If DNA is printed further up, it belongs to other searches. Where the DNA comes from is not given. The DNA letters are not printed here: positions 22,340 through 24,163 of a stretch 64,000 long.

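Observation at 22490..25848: Archaeal/eukaryotic-type PheRS (long alpha with wHTH N-domain; ~613-aa beta) in a myxobacterial genome, with a zinc-ribbon insertion in beta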

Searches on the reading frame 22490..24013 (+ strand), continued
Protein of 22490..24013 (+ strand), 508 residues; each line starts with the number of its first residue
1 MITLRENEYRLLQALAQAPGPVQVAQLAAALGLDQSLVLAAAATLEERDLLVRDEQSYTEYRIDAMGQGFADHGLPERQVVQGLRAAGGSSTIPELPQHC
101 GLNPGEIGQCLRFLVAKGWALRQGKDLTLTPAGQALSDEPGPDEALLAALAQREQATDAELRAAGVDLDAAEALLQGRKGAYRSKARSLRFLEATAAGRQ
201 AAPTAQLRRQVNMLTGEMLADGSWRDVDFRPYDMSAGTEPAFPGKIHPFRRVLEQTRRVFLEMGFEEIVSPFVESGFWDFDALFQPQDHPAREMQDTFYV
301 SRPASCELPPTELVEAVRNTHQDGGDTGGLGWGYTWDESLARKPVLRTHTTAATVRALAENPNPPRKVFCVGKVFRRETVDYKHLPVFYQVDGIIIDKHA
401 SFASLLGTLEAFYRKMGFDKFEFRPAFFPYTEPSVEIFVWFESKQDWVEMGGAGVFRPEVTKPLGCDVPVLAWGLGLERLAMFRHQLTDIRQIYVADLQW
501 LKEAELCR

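Call 79: fold_search(model_id=the predicted structure, library=pdb)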
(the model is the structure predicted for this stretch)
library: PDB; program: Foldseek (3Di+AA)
matches with E <= 10: 1804; with E <= 0.001: 715
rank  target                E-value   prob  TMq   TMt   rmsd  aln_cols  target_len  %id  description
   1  3l4g_C                1.0e-36  1.00  0.48  0.48  23.7       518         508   32  Crystal structure of Homo Sapiens cytoplasmic Phenylalanyl-tRNA synthetase (released 2010-03-09)
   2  3l4g_K                7.5e-30  1.00  0.48  0.69  13.5       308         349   44  Crystal structure of Homo Sapiens cytoplasmic Phenylalanyl-tRNA synthetase (released 2010-03-09)
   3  3l4g_M                2.4e-29  1.00  0.48  0.75  13.4       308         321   44  Crystal structure of Homo Sapiens cytoplasmic Phenylalanyl-tRNA synthetase (released 2010-03-09)
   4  3l4g_I                4.0e-29  1.00  0.48  0.76  13.4       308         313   44  Crystal structure of Homo Sapiens cytoplasmic Phenylalanyl-tRNA synthetase (released 2010-03-09)
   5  3l4g_G                4.0e-29  1.00  0.48  0.78  13.2       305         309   44  Crystal structure of Homo Sapiens cytoplasmic Phenylalanyl-tRNA synthetase (released 2010-03-09)
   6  8s8b_A                8.6e-29  1.00  0.48  0.76  14.1       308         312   42  Phenylalanyl-tRNA Synthetase Domain Swap: evolutionary advantage? (released 2025-03-19)
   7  3l4g_A                2.1e-28  1.00  0.48  0.75  13.4       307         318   43  Crystal structure of Homo Sapiens cytoplasmic Phenylalanyl-tRNA synthetase (released 2010-03-09)
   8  3l4g_E                4.3e-28  1.00  0.48  0.77  12.9       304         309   44  Crystal structure of Homo Sapiens cytoplasmic Phenylalanyl-tRNA synthetase (released 2010-03-09)
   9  7by6_A                4.1e-27  1.00  0.47  0.77  12.9       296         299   38  Plasmodium vivax cytoplasmic Phenylalanyl-tRNA synthetase in complex with BRD1389 (released 2020-11-04)
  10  7dpi_A                3.7e-22  1.00  0.45  0.77   2.8       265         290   42  Plasmodium falciparum cytoplasmic Phenylalanyl-tRNA synthetase in complex with BRD7929 (released 2022-03-23)
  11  7dpi_C                2.2e-21  1.00  0.46  0.77   7.8       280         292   40  Plasmodium falciparum cytoplasmic Phenylalanyl-tRNA synthetase in complex with BRD7929 (released 2022-03-23)
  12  1eiy_A                2.8e-20  1.00  0.41  0.59  13.1       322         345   27  THE CRYSTAL STRUCTURE OF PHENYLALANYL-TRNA SYNTHETASE FROM THERMUS THERMOPHILUS COMPLEXED WITH COGNATE TRNAPHE (released 2000-03-06)
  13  6p8t_G                3.6e-20  1.00  0.40  0.67  16.3       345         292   26  Acinetobacter baumannii tRNA synthetase in complex with compound 1 (released 2020-11-18)
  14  9a5b_A                4.8e-20  1.00  0.41  0.59  22.2       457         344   23  Integrative model of SYFA-SYFB by crosslinking MS and deep learning (released 2024-09-18)
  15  1pys_A                5.1e-20  1.00  0.41  0.74   6.1       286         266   30  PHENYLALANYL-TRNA SYNTHETASE FROM THERMUS THERMOPHILUS (released 1997-11-19)
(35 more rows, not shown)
